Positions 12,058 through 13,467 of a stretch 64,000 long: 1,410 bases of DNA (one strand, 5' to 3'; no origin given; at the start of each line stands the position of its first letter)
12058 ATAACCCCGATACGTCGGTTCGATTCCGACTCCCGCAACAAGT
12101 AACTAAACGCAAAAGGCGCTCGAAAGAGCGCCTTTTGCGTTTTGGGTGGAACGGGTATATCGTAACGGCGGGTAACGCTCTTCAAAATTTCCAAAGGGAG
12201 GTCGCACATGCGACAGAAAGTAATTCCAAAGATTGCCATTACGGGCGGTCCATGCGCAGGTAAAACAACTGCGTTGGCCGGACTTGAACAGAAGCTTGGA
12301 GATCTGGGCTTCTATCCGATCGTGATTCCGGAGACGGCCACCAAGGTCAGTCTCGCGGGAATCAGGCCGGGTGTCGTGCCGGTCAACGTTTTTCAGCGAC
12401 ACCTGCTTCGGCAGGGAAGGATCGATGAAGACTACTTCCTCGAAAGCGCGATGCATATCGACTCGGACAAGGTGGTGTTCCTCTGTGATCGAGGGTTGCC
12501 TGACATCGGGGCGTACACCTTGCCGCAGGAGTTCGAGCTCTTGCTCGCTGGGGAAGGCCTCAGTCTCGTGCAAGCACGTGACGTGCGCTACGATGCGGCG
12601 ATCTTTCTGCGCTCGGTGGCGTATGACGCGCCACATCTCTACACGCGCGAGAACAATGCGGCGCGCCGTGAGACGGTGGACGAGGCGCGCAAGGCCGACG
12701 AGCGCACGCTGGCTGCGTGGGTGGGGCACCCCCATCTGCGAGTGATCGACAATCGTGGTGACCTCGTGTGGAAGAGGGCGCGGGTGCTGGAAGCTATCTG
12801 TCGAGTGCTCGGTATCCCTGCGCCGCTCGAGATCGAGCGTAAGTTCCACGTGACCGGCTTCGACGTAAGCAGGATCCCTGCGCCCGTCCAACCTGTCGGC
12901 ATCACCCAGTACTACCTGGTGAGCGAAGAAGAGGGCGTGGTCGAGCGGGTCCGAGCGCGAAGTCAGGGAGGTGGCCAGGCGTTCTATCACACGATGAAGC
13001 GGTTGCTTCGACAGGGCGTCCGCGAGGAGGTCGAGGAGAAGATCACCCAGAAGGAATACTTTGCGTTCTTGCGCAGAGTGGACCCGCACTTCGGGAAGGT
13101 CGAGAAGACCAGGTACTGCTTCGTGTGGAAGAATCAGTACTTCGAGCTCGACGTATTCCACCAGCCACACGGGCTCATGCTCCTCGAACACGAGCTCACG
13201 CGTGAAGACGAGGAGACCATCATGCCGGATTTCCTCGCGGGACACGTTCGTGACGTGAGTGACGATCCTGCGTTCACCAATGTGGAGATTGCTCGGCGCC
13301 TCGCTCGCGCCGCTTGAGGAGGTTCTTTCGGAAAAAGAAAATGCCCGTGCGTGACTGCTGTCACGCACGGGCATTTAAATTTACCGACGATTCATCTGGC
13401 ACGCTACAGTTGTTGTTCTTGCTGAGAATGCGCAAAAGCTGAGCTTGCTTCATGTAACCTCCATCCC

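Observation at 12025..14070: P-loop kinase-CYTH fusion and a divergent ClpP placed directly downstream of tRNA-fMet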

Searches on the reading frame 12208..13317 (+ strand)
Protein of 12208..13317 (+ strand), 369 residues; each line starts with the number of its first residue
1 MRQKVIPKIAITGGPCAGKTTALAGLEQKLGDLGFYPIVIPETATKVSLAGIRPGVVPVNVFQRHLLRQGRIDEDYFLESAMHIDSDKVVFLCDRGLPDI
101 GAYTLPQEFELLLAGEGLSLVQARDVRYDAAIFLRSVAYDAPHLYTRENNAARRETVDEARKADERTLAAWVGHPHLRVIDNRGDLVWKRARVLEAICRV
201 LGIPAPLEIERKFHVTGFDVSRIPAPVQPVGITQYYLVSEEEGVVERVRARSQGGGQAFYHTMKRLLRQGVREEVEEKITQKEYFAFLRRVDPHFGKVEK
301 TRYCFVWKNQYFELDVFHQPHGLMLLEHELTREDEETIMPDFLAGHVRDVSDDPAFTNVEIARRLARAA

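Call 4: search_protein_families(library=pfam, proteins=[window:12208-13317:+], max_evalue=0.1)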
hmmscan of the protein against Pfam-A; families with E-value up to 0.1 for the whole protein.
window:12208-13317:+ (369 aa): 4 families
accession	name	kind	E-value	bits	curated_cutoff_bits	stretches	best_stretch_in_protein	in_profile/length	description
PF13521.12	AAA_28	-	8.6e-19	68.8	27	1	8-186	1-161/164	AAA domain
PF01928.26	CYTH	-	0.00076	19.8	23.2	1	207-319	2-135/179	CYTH domain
PF13238.12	AAA_18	-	0.069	14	29.4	0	9-32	1-23/128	AAA domain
PF03266.21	NTPase_1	-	0.096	13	23.9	0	8-32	1-25/168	NTPase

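Call 5: search_protein_families(library=ncbifam, proteins=[window:12208-13317:+], max_evalue=0.1)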
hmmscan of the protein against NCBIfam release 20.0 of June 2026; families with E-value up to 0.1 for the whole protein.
window:12208-13317:+ (369 aa): 0 families

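Call 6: find_homologous_proteins(query=window:12208-13317:+)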
Query window:12208-13317:+ (369 aa): 2697 proteins with E <= 0.001 among 8000 candidates; the best 120 are listed.
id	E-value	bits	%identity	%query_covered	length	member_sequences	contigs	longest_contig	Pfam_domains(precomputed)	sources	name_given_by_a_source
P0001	5.2e-241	817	97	100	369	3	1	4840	PF13521.13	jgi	jgi:CYTH domain-containing protein/predicted ATPase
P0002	5.8e-137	474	61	97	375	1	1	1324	PF13521.13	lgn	-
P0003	3.0e-135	469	58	98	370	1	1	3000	PF01928.27,PF13521.13,PF08433.17,PF13238.13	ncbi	-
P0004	1.0e-134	467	58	99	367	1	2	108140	PF01928.27,PF13521.13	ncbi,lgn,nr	ncbi:AAA family ATPase [Patescibacteria group bacterium]|nr:AAA family ATPase [Patescibacteria group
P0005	4.4e-134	465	57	100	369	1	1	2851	PF13521.13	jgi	jgi:CYTH domain-containing protein/predicted ATPase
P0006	1.2e-131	457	58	98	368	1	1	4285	PF13521.13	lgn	-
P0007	8.4e-130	451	56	99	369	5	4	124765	PF02223.24,PF13521.13,PF13238.13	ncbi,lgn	-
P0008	6.3e-129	448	57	98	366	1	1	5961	PF13521.13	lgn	-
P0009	1.6e-128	447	56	98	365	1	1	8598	PF01928.27,PF13521.13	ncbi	-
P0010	2.5e-127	443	55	98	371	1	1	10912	PF13521.13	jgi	jgi:CYTH domain-containing protein/predicted ATPase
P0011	4.6e-127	442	55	98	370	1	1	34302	PF01928.27,PF13521.13,PF08433.17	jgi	-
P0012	3.7e-124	432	54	98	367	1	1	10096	PF13521.13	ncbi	-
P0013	1.8e-122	427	54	98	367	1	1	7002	PF02223.24,PF13521.13,PF13238.13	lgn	-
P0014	7.4e-121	421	53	99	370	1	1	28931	PF13521.13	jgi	jgi:CYTH domain-containing protein/predicted ATPase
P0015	3.0e-120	419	55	98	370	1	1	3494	PF01928.27,PF13521.13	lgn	-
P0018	1.4e-109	384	51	98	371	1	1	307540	PF01928.27,PF13521.13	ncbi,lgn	-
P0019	5.2e-109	382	51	99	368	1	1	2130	PF01928.27,PF13521.13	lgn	-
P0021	3.0e-107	377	51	99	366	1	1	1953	PF01928.27,PF13521.13,PF13238.13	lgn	-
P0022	2.2e-104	367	50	97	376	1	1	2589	PF01928.27,PF13521.13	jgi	jgi:CYTH domain-containing protein/predicted ATPase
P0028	1.8e-96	341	46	97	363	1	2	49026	PF01928.27,PF13521.13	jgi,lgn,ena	-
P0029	2.8e-96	340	48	99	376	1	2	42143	PF01928.27,PF02223.24,PF13521.13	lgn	-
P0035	9.6e-92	326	46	98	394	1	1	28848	PF01928.27,PF13521.13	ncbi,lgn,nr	ncbi:MAG: hypothetical protein BMS9Abin13_143 [Patescibacteria group bacterium]|nr:MAG: hypothetical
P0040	7.3e-88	313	47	98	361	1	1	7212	PF01928.27,PF13521.13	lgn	-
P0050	6.6e-84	300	45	97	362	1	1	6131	PF01928.27,PF13521.13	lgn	-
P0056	6.2e-82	293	45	97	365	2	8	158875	PF01928.27,PF13521.13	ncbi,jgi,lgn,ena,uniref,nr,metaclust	ncbi:MAG: hypothetical protein A2845_06240 [Candidatus Lloydbacteria bacterium RIFCSPHIGHO2_01_FULL_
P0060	5.9e-81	290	45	92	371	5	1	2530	PF01928.27,PF13521.13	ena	-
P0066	2.8e-79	285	44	97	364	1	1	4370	PF01928.27,PF13521.13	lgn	-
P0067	7.4e-79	283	45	97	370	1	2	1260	PF01928.27,PF13521.13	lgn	-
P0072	2.7e-78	281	43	96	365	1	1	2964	PF01928.27,PF13521.13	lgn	-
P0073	3.3e-78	281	45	97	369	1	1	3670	PF01928.27,PF13521.13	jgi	jgi:CYTH domain-containing protein/predicted ATPase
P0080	1.9e-77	279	44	98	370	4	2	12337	PF01928.27,PF13521.13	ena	-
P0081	2.8e-77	278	42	96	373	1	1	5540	PF01928.27,PF13521.13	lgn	-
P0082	3.2e-77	278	44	97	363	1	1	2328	PF01928.27,PF13521.13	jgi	jgi:CYTH domain-containing protein/predicted ATPase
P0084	3.6e-77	278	43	97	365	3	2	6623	PF01928.27,PF13521.13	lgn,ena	-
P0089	7.5e-77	277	41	98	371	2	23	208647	PF01928.27,PF13521.13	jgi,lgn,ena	-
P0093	1.7e-76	275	45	98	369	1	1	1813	PF01928.27,PF13521.13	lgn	-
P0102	1.4e-75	272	44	94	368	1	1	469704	PF01928.27,PF13521.13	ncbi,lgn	-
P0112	5.8e-75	270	45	96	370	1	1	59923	PF01928.27,PF13521.13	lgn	-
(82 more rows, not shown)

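Call 7: search_solved_structures(query=window:12208-13317:+, max_evalue=1, show_alignments=3)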
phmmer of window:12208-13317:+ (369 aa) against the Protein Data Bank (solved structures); distinct sequences matched with E-value up to 1: 0.

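Call 10: find_encoding_contigs(protein=window:12208-13317:+, flank=10000, max_places=5)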
Protein window:12208-13317:+ (369 aa): no gene with exactly this product is on record in the collection.

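Call 12: find_related_loci(query=A1, collection=genome_contigs, flank=10000)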
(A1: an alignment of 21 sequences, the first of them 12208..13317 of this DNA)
Query A1 (369 aa) in genome_contigs; peptide patterns used: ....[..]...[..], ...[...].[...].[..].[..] (x = any residue, [..] = any of these).
600 stretches matched a pattern (row limit reached: there are more); 550 encode a relative of the query (tblastn E <= 1e-3); the best 80 are kept; 80 distinct loci.
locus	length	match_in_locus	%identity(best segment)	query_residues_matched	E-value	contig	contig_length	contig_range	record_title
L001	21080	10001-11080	56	6-365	5e-133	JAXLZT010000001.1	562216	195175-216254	MAG: Candidatus Paceibacterota bacterium isolate STL-PAT9 C4.155.fa-1, whole genome shotgun sequence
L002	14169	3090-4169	45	6-362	9e-88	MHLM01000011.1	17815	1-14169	MAG: Candidatus Lloydbacteria bacterium RIFCSPHIGHO2_02_FULL_50_18 rifcsphigho2_02_scaffold_5429, whole genome shotgun s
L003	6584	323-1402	42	6-364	3e-83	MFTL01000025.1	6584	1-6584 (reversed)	MAG: Candidatus Nomurabacteria bacterium RIFCSPHIGHO2_01_FULL_39_9 rifcsphigho2_01_scaffold_66000, whole genome shotgun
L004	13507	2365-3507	40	5-363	4e-83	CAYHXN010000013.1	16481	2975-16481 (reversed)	MAG TPA_asm: uncultured Candidatus Saccharibacteria bacterium isolate ERP119705_co17_962 genome assembly, contig: NODE_4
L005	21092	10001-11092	38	1-363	1e-81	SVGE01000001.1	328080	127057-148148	MAG: Clostridiales bacterium isolate SIG350 NODE_37_length_328080_cov_3.588084, whole genome shotgun sequence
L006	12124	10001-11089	41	6-363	1e-79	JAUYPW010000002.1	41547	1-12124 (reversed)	MAG: bacterium isolate C4_metabat.bin.59 C4_k141_445828, whole genome shotgun sequence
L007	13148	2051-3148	43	6-363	2e-79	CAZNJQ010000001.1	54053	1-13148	MAG TPA_asm: uncultured Candidatus Saccharibacteria bacterium isolate ERP119705_co17_656 genome assembly, contig: NODE_5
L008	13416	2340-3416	39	8-365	9e-78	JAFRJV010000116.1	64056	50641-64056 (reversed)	MAG: Mogibacterium sp. isolate RGIG2535 Goat_Jejunum-5__c123833, whole genome shotgun sequence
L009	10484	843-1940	43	6-362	1e-77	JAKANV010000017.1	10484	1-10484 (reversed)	MAG: bacterium isolate WY5.bin98 NODE_11149_length_10484_cov_1.058028, whole genome shotgun sequence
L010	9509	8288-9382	41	1-362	2e-77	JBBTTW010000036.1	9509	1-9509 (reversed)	MAG: Patescibacteria group bacterium isolate H51-bin112_1 H51_bin112_1_000000000036, whole genome shotgun sequence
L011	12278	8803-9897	40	4-366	2e-77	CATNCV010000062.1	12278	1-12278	MAG TPA_asm: uncultured Clostridiaceae bacterium isolate MGG23553_1680015481 genome assembly, contig: SRR10120763_582, w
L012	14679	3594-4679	39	6-367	6e-77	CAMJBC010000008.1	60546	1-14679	MAG: uncultured Tenericutes bacterium isolate SRR12081297_bin.39_metaWRAP_v1.3_MAG genome assembly, contig: ERZ12289777.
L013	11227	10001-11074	39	3-362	4e-77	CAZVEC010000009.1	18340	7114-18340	MAG TPA_asm: uncultured Candidatus Saccharibacteria bacterium isolate SRP050083_co2_123 genome assembly, contig: NODE_21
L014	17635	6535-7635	38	2-368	3e-77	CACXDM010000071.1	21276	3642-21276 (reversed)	MAG: uncultured Erysipelotrichaceae bacterium isolate RUG11161 genome assembly, contig: RUG11161_asm_71, whole genome sh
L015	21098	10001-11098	38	2-367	6e-77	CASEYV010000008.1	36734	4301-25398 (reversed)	uncultured bacterium isolate O97_L4_313313_idba_bin.81 genome assembly, contig: O97_L4_313313_idba_bin.81.fa_scaffold_91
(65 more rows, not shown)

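Call 16: find_encoding_contigs(protein=P0001, flank=10000, max_places=3)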
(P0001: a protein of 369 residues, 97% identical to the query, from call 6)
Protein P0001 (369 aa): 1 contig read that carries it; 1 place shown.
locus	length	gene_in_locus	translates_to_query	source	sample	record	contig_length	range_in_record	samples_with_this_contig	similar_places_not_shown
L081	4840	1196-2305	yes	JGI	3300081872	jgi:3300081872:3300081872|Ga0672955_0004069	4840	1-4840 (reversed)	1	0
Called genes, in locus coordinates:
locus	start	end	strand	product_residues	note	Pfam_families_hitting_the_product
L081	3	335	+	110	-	?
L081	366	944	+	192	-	-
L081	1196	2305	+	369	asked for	PF13521:AAA_28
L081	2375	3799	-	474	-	PF00224:PK, PF02887:PK_C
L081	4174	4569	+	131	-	PF07883:Cupin_2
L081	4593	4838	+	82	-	?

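Call 17: find_encoding_contigs(protein=P0004, flank=8000, max_places=2)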
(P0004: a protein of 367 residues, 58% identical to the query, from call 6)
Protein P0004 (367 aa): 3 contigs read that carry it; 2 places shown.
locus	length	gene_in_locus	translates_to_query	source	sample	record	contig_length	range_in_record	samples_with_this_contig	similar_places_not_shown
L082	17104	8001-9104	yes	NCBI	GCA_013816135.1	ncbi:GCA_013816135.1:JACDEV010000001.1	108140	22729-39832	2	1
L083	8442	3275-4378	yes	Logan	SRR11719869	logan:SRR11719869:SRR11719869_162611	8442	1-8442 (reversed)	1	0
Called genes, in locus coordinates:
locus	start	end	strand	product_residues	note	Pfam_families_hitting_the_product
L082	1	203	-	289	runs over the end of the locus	PF02424:ApbE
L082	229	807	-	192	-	-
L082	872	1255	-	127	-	-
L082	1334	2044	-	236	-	-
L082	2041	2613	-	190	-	PF04542:Sigma70_r2, PF08281:Sigma70_r4_2, PF04545:Sigma70_r4 (weak)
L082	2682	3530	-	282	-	-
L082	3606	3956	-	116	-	PF06305:LapA_dom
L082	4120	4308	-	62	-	PF18930:DUF5679 (faint)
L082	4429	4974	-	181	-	PF01966:HD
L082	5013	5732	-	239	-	PF00657:Lipase_GDSL, PF13472:Lipase_GDSL_2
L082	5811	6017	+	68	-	-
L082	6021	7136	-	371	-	PF00149:Metallophos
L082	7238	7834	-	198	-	-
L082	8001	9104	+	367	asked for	PF13521:AAA_28, PF01928:CYTH (faint)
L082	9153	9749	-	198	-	PF01209:Ubie_methyltran (weak), PF13489:Methyltransf_23, PF13847:Methyltransf_31, PF08241:Methyltransf_11, PF08242:Methyltransf_12, PF13649:Methyltransf_25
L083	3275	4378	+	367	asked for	PF13521:AAA_28, PF01928:CYTH (faint)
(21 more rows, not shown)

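Call 19: predict_structure(alignment_id=A1)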
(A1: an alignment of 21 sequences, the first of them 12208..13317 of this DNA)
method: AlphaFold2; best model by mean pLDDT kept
length: 369 residues; sequences in the alignment: 21
mean_pLDDT: 91.9   pTM: 0.90
mean pLDDT of the five models: 91.9, 91.9, 91.1, 90.8, 90.6
residues with pLDDT >= 90: 284; 70-90: 75; 50-70: 9; < 50: 1
segments of 3 or more residues with pLDDT < 50: none
pLDDT, mean of each block of 10 residues (from residue 1): 83 91 92 95 90 89 94 95 94 95 91 94 96 93 79 82 95 95 89 92 84 94 94 96 94 95 88 91 97 97 95 97 93 78 95 94 95
secondary structure, 60 per line:
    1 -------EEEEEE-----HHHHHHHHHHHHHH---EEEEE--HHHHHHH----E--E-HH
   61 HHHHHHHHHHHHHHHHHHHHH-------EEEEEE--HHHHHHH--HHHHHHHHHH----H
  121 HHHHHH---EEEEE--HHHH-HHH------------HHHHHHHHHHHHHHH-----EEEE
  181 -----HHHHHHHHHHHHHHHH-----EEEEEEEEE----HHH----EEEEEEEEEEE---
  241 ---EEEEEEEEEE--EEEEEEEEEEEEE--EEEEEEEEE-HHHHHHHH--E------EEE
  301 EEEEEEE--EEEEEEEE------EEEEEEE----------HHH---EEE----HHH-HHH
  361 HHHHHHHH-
elements in order: E8-13 H19-32 E36-40 H43-49 H59-81 E89-94 H97-103 H106-115 H120-126 E130-134 H137-140 H157-171 E177-180 H186-201 E207-215 E227-237 E244-253 E256-268 E271-279 H281-288 E298-307 E310-317 E324-330 E347-349 H358-368

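Call 23: fold_search(model_id=the predicted structure, library=pdb)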
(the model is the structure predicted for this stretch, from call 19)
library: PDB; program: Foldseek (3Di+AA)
matches with E <= 10: 1235; with E <= 0.001: 189
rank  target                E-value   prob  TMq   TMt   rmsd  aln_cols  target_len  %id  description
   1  2fbl_B                2.2e-11  1.00  0.29  0.63   5.2       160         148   30  The crystal structure of the hypothetical protein NE1496 (released 2005-12-20)
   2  3typ_B                8.7e-11  1.00  0.30  0.64   4.8       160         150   28  The crystal structure of the inorganic triphosphatase NE1496 (released 2012-05-09)
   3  2fbl_A                1.4e-10  1.00  0.30  0.66   4.1       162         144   28  The crystal structure of the hypothetical protein NE1496 (released 2005-12-20)
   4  3typ_A                2.2e-10  1.00  0.30  0.66   4.2       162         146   29  The crystal structure of the inorganic triphosphatase NE1496 (released 2012-05-09)
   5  7z67                  6.5e-08  1.00  0.31  0.29  20.3       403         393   11  Crystal structure of the tandem kinase & triphosphate tunnel metalloenzyme domain module of the TTM1 protein from Arabid (released 2022-03-23)
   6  5a5y_A                1.1e-06  1.00  0.27  0.44   8.5       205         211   16  Crystal structure of AtTTM3 in complex with tripolyphosphate and magnesium ion (form A) (released 2015-08-05)
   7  2pbr_A                2.3e-06  1.00  0.37  0.64   4.9       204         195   20  Crystal structure of thymidylate kinase (aq_969) from Aquifex Aeolicus VF5 (released 2007-10-02)
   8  4s2e_A                3.4e-06  1.00  0.37  0.66   4.5       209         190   20  Phosphate ion bound Crystal structure of thymidylate kinase (aq_969) from Aquifex Aeolicus VF5 (released 2016-01-20)
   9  5a67                  3.4e-06  1.00  0.27  0.47   5.6       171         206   17  Crystal structure of AtTTM3 in complex with tripolyphosphate and manganese ion (form B) (released 2015-08-05)
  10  2een_A                3.6e-06  1.00  0.28  0.54   3.8       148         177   21  Structure of PH1819 protein from Pyrococcus Horikoshii OT3 (released 2007-08-21)
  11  5xai_B                4.3e-06  1.00  0.37  0.65   4.5       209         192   19  dTMP bound Crystal structure of thymidylate kinase (aq_969) from Aquifex Aeolicus VF5 (released 2017-06-28)
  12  5xb5_B                5.7e-06  1.00  0.41  0.73   3.7       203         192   19  Crystal structure of R90A mutant of thymidylate kinase (aq_969) from Aquifex Aeolicus VF5 (released 2017-06-28)
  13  8h92_B                6.8e-06  1.00  0.28  0.48   4.2       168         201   15  Ziziphus jujuba adenylyl cyclase (released 2024-01-03)
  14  1e2f                  1.0e-05  1.00  0.40  0.65   4.3       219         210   15  Human thymidylate kinase complexed with thymidine monophosphate, adenosine diphosphate and a magnesium-ion (released 2001-05-17)
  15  7nsd                  1.0e-05  1.00  0.27  0.53   3.3       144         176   18  Triphosphate tunnel metalloenzyme from Sulfolobus acidocaldarius in complex with ATP and calcium (released 2021-06-02)
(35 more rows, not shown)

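Call 30: search_protein_families(library=padloc, proteins=[window:12208-13317:+], max_evalue=0.01)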
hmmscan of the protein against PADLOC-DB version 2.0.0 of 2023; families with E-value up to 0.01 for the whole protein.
window:12208-13317:+ (369 aa): 0 families
